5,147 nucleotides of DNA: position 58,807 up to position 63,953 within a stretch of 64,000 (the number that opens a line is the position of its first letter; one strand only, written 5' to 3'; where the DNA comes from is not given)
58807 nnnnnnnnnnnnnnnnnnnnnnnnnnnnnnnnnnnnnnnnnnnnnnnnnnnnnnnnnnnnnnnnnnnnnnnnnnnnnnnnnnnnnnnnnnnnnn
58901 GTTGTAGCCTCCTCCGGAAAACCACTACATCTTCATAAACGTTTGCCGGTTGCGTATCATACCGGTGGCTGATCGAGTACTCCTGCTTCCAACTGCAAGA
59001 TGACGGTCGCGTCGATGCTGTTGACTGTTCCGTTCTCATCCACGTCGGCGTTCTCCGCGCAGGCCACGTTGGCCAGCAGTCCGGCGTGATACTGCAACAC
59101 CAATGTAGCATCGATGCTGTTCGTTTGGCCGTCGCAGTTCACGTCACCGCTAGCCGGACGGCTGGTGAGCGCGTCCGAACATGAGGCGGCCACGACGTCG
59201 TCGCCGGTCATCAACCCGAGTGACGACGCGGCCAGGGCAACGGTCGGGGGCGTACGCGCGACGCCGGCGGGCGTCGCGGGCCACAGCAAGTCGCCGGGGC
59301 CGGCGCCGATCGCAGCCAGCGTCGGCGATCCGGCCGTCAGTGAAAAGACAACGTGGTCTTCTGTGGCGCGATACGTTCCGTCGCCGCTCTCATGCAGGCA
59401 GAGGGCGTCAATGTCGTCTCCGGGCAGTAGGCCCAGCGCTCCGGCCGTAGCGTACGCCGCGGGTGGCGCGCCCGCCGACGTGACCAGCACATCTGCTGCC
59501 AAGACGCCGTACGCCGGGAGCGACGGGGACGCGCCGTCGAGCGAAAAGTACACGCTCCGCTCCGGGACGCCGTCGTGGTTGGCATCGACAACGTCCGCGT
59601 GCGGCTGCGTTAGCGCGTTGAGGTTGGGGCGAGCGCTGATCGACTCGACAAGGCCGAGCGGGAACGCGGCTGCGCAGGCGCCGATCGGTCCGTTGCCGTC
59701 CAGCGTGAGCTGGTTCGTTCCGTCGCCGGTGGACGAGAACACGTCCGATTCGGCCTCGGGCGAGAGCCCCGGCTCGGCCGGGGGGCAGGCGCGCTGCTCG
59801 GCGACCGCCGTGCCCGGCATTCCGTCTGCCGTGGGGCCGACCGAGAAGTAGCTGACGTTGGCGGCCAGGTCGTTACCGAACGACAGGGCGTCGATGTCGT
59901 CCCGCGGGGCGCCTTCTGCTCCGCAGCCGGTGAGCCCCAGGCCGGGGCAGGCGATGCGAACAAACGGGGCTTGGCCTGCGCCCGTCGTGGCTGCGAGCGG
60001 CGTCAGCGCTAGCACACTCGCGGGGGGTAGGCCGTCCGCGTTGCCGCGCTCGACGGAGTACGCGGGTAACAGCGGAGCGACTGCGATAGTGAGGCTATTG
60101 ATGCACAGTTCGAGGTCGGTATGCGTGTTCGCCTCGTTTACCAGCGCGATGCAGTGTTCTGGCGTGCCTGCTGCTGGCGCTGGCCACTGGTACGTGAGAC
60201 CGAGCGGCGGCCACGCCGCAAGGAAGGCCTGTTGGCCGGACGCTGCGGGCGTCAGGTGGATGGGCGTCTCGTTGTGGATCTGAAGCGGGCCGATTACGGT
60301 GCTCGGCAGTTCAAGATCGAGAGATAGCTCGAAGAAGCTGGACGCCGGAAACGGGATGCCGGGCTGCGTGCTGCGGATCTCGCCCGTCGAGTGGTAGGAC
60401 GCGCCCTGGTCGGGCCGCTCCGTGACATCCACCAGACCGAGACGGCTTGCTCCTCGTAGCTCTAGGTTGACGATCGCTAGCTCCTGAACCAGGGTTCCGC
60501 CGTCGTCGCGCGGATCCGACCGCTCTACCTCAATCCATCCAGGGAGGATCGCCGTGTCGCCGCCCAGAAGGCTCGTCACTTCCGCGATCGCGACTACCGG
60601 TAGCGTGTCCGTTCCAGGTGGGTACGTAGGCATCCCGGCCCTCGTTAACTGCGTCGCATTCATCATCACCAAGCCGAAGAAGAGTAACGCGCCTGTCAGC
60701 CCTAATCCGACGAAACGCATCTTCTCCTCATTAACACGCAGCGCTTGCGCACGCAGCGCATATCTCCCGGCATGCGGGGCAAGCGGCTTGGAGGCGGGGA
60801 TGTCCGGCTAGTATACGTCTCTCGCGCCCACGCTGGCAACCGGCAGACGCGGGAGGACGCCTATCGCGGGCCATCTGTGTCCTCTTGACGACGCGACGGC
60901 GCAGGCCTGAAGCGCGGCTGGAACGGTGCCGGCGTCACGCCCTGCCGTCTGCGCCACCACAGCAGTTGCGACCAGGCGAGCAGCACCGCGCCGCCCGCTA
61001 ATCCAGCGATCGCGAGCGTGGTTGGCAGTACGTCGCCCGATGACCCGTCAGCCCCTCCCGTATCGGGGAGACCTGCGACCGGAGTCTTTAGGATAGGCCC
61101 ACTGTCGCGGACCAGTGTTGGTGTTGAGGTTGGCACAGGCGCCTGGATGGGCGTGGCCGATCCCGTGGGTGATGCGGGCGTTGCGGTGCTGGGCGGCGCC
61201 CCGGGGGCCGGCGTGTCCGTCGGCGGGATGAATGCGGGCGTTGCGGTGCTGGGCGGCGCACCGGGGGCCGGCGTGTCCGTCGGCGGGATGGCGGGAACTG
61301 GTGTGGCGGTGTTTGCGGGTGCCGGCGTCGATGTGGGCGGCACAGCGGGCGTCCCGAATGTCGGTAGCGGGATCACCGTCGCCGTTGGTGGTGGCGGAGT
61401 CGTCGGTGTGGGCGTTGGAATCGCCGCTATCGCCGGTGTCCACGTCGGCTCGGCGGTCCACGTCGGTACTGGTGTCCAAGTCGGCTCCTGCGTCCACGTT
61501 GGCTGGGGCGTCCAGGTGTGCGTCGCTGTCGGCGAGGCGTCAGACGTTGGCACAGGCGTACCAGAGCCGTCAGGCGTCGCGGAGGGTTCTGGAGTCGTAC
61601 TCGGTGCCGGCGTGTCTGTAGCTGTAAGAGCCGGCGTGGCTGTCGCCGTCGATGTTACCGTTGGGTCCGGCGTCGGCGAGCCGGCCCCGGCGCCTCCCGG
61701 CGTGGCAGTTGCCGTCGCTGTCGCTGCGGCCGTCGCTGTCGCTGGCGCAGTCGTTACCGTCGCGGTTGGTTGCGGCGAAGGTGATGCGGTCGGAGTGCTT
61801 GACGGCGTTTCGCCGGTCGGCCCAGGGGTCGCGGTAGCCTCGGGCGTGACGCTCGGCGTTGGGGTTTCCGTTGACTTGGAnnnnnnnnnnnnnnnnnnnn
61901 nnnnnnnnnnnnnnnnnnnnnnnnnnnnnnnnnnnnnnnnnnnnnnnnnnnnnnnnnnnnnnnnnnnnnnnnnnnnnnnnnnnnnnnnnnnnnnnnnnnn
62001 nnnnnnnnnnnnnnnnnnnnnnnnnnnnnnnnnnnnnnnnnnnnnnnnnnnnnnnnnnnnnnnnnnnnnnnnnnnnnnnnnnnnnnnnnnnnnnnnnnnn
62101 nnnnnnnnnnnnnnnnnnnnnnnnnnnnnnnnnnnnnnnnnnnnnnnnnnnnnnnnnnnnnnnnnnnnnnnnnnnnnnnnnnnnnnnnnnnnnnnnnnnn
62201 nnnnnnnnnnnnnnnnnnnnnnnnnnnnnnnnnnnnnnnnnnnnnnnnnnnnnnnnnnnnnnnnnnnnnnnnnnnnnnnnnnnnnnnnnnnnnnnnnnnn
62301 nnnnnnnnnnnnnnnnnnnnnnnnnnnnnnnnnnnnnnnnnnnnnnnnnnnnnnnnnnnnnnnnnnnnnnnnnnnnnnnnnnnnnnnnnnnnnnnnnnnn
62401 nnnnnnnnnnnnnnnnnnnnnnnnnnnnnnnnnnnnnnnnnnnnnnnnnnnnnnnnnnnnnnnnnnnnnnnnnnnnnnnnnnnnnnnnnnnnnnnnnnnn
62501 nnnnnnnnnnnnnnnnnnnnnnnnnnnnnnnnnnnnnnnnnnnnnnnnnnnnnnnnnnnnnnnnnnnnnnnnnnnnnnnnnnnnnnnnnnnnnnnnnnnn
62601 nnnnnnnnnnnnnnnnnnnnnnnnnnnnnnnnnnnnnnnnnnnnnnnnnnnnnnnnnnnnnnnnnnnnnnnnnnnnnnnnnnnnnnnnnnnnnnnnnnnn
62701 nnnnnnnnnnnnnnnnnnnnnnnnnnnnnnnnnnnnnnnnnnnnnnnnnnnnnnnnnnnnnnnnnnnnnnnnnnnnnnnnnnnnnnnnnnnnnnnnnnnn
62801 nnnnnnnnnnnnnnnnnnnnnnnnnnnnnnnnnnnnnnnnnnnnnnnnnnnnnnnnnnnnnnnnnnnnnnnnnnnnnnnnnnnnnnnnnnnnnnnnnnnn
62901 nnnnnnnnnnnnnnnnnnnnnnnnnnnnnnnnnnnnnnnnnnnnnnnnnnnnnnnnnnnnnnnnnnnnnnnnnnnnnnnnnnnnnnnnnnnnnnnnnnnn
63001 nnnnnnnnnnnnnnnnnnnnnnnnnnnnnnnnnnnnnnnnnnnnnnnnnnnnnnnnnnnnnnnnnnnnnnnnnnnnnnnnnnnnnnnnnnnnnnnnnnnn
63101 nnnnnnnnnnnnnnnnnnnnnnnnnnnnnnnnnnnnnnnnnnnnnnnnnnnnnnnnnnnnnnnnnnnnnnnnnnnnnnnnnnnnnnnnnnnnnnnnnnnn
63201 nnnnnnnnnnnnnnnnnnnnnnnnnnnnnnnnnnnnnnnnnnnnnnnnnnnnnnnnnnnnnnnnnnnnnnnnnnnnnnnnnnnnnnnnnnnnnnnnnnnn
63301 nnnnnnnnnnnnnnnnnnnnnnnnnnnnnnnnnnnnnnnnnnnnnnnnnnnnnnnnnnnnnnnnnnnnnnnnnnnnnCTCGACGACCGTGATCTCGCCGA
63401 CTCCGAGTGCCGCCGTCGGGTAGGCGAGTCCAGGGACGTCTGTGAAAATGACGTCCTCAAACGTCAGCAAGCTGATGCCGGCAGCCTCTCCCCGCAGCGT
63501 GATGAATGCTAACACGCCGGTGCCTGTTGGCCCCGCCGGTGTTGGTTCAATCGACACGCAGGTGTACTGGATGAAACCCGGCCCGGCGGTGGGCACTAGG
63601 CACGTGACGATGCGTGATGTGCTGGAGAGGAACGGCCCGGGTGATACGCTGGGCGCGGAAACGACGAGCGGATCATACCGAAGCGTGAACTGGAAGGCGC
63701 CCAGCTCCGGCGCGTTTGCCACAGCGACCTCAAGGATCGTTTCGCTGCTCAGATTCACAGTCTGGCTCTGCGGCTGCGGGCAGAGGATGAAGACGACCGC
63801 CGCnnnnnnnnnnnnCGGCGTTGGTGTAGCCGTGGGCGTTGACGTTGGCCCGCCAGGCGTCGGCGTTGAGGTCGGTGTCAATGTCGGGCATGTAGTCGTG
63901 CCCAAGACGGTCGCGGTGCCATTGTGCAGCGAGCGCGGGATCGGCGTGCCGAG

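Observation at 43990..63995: Candidate non-cellulosomal cohesin-dockerin cell-surface assembly system next to a sortase gene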

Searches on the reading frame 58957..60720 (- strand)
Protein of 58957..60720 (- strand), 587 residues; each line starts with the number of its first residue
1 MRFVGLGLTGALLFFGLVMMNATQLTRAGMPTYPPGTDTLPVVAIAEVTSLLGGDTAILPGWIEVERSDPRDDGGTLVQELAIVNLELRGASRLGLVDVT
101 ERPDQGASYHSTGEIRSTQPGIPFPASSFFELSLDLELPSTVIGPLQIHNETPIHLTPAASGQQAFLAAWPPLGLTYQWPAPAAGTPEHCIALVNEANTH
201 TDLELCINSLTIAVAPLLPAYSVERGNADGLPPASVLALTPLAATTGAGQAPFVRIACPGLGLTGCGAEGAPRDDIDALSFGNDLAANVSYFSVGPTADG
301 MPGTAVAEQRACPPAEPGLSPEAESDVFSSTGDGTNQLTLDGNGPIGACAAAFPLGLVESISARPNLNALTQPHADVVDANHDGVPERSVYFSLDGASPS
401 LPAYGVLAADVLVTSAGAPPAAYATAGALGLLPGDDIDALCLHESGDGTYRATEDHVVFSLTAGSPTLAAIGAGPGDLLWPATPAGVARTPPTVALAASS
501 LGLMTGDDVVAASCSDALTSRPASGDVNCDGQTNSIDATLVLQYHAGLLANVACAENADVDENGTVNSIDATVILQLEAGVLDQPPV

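Call 5: search_protein_families(library=pfam, proteins=[window:58957-60720:-], max_evalue=0.1)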
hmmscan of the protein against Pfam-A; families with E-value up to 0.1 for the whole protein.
window:58957-60720:- (587 aa): 1 family
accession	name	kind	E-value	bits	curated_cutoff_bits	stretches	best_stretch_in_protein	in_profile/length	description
PF00404.24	Dockerin_1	-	2.1e-09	37.9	22.9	1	525-574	2-52/57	Dockerin type I domain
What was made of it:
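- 58957..60720 (-): Gene I (587 aa): signal peptide, ~490-aa domain of unknown function (59161-60636; distant DUF6073 relatives), dockerin (58960-59157). Dockerin_1 37.9 bits (call 5).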

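Call 6: search_protein_families(library=ncbifam, proteins=[window:58957-60720:-], max_evalue=0.1)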
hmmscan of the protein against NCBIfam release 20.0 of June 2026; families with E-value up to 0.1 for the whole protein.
window:58957-60720:- (587 aa): 1 family
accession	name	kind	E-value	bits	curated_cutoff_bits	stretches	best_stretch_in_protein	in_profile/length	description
NF049990.1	CellobisidaseCelK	equivalog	1.3e-06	26.9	1700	1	523-577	828-881/889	cellulose 1,4-beta-cellobiosidase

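Call 58: search_solved_structures(query=window:58957-60720:-, max_evalue=1)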
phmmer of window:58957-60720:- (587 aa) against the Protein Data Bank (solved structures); distinct sequences matched with E-value up to 1: 21.
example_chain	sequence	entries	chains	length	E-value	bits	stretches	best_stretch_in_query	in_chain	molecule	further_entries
4fl4_A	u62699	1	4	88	7.3e-06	28.4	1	524-586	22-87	Glycoside hydrolase family 9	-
1daq_A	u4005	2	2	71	0.0002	23.6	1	523-576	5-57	ENDOGLUCANASE SS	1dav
2mte_A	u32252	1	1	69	0.00022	23.5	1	524-576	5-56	Cellulose 1,4-beta-cellobiosidase (reducing end) CelS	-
4cj0_A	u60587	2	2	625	0.00031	23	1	524-586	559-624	ENDOGLUCANASE D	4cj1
1clc_A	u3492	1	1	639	0.00032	23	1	524-586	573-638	ENDOGLUCANASE CELD; EC: 3.2.1.4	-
1ohz_B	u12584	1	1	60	0.00096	21.4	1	525-574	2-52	ENDO-1,4-BETA-XYLANASE Y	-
2y3n_B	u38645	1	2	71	0.0012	21.1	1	524-576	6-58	CELLULOSOMAL FAMILY-48 PROCESSIVE GLYCOSIDE HYDROLASE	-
2ccl_B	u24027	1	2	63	0.0022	20.2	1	525-574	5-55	ENDO-1,4-BETA-XYLANASE Y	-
9qfa_A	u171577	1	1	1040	0.02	17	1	511-579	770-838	Ruminococcus bromii Amy12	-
6kg9_A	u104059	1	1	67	0.16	14.1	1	520-574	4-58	And cellulose-binding endoglucanase family 9 CelL ortholog dockerin domain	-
4uyp_B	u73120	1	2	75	0.19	13.8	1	525-579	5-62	Cellulosomal scaffoldin adaptor protein B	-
4uyq_B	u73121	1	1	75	0.19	13.8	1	525-580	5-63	Cellulosomal scaffoldin adaptor protein B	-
6kgc_B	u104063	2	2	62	0.23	13.5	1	523-574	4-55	And cellulose-binding endoglucanase family 9 CelL ortholog dockerin domain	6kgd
6kge_D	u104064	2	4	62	0.24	13.5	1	523-574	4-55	And cellulose-binding endoglucanase family 9 CelL ortholog dockerin domain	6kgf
5m2o_B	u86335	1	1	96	0.25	13.4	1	522-587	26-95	Group I Dockerin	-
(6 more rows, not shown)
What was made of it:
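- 58957..60720 (-): Matches solved dockerins, E = 7e-6 (call 58).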

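Call 70: find_homologous_proteins(query=window:59161-60636:-, max_evalue=0.001)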
Query seq(492 aa) (492 aa): 164 proteins with E <= 0.001 among 8000 candidates; the best 120 are listed.
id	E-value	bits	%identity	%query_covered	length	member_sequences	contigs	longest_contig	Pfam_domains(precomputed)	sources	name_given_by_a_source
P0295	0.0e+0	1075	100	100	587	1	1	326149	PF00404.25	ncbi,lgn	-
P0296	2.0e-172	593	63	90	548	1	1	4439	-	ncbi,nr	ncbi:MAG: hypothetical protein IIB87_04100 [Chloroflexi bacterium]|nr:hypothetical protein [Chlorofl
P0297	3.5e-172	592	62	99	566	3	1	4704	PF00404.25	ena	-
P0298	1.0e-171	591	63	94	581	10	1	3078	PF00404.25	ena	-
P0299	7.1e-170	584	62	95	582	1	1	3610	PF00404.25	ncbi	-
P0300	1.3e-132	462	52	97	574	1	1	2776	PF00404.25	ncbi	-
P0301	4.8e-131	456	51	97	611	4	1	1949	-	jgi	jgi:hypothetical protein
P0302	2.7e-130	454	51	98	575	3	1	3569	-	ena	-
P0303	5.3e-128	446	50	98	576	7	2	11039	PF00404.25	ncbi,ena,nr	ncbi:MAG: dockerin type I repeat-containing protein [Chloroflexi bacterium]|nr:dockerin type I repea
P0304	1.7e-126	441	52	97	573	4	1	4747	-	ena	-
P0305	1.9e-126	441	54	66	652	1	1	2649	PF00404.25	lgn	-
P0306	4.4e-126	440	50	99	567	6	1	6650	PF00404.25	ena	-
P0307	1.8e-124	435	50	98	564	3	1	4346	-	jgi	-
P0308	3.1e-123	431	53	66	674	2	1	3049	PF00404.25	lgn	-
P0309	7.4e-122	426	53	66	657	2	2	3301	PF00404.25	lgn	-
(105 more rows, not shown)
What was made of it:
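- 58957..60720 (-): Distant homologues are named DUF6073 and some carry PEP-CTERM (call 70).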

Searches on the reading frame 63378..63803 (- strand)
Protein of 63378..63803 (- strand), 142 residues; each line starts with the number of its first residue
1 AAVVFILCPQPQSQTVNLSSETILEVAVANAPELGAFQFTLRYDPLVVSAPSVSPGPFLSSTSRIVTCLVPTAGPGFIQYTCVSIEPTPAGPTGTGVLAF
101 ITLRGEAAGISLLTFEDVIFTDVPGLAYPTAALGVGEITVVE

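Call 15: search_solved_structures(query=A3, max_evalue=1, show_alignments=1)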
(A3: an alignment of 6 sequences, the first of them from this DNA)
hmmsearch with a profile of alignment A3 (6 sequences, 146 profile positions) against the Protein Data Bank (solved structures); distinct sequences matched with E-value up to 1: 6.
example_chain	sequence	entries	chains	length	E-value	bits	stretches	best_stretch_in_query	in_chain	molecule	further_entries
5lxv_A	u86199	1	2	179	0.0041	20.4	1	29-80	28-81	Scaffoldin C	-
4uyp_A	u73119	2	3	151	0.027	17.7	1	14-143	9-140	Cellulosomal scaffoldin anchoring protein C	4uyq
2bm3_A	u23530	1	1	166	0.37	14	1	31-66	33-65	SCAFFOLDING DOCKERIN BINDING PROTEIN A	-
5m0y_A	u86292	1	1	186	0.47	13.7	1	31-66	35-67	Cellulosome anchoring protein cohesin region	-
3kcp_B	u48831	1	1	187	0.47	13.7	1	31-66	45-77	Cellulosome anchoring protein, cohesin region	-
2b59_A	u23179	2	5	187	0.47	13.7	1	31-66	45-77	COG1196: Chromosome segregation ATPases | Scaffolding dockerin binding protein A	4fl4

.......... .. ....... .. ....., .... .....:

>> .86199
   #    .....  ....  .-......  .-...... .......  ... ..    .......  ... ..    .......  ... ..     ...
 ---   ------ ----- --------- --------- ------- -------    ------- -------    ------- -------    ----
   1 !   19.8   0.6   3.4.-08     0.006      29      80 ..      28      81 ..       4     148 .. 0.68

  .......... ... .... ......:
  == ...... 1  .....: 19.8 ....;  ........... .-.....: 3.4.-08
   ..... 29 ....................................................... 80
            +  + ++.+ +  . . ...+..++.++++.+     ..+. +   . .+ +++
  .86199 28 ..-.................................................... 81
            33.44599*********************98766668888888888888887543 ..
